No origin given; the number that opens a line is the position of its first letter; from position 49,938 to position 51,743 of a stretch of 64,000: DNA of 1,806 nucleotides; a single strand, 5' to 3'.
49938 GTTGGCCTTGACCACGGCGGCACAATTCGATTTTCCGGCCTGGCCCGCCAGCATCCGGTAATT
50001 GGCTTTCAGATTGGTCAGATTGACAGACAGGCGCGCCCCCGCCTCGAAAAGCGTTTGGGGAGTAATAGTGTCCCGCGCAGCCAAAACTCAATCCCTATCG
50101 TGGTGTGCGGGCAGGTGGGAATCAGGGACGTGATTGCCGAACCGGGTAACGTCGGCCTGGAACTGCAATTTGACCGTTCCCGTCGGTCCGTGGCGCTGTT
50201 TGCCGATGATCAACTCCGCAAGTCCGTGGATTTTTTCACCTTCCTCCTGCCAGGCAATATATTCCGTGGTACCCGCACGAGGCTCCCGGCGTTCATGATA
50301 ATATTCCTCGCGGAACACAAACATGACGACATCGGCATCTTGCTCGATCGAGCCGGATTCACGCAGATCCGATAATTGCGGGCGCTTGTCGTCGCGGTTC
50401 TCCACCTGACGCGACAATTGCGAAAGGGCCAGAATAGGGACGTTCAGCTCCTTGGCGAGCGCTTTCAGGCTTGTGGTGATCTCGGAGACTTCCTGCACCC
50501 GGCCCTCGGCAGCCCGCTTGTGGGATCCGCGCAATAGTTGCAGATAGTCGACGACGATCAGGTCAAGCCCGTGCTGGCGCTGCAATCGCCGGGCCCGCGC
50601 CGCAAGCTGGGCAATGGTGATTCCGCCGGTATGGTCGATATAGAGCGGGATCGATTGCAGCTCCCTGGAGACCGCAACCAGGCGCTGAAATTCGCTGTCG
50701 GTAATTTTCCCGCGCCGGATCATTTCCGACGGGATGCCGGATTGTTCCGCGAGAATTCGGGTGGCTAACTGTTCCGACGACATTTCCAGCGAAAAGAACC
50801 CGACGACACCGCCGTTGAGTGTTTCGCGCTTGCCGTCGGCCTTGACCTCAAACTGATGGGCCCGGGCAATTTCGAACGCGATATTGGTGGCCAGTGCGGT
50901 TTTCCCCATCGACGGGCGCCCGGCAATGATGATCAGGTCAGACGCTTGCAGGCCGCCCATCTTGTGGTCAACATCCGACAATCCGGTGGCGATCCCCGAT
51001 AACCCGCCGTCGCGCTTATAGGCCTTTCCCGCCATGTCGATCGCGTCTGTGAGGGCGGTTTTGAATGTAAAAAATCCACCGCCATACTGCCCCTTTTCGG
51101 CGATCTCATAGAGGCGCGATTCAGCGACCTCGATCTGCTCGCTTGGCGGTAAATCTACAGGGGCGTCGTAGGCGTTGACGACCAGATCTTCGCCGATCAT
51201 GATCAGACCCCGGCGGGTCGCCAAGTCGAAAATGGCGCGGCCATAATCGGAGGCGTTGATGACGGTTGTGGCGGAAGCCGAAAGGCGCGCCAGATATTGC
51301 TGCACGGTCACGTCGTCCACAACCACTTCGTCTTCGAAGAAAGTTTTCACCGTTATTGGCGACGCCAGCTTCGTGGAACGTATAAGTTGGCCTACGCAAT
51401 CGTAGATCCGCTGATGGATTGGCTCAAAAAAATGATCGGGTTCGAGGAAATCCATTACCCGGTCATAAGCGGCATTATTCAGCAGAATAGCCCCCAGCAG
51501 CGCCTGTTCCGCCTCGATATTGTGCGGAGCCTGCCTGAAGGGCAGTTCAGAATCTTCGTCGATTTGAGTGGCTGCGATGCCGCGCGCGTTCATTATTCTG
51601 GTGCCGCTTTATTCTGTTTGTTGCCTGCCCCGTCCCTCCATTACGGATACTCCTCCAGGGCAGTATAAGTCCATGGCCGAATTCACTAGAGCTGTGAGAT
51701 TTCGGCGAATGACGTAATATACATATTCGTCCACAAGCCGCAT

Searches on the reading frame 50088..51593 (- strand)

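Call 76: search_protein_families(library=pfam, proteins=[window:50088-51593:-], max_evalue=1e-8)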
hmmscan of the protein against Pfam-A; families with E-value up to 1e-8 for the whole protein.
window:50088-51593:- (501 aa): 3 families
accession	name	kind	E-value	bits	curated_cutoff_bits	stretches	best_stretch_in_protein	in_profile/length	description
PF03796.21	DnaB_C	-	1e-102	343.3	27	1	200-487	1-255/255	DnaB-like helicase C terminal domain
PF00772.26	DnaB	-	6.1e-27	94.1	23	1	22-121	2-101/103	DnaB-like helicase N terminal domain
PF13481.12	AAA_25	-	8.8e-17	61.8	27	1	213-393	27-190/195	AAA domain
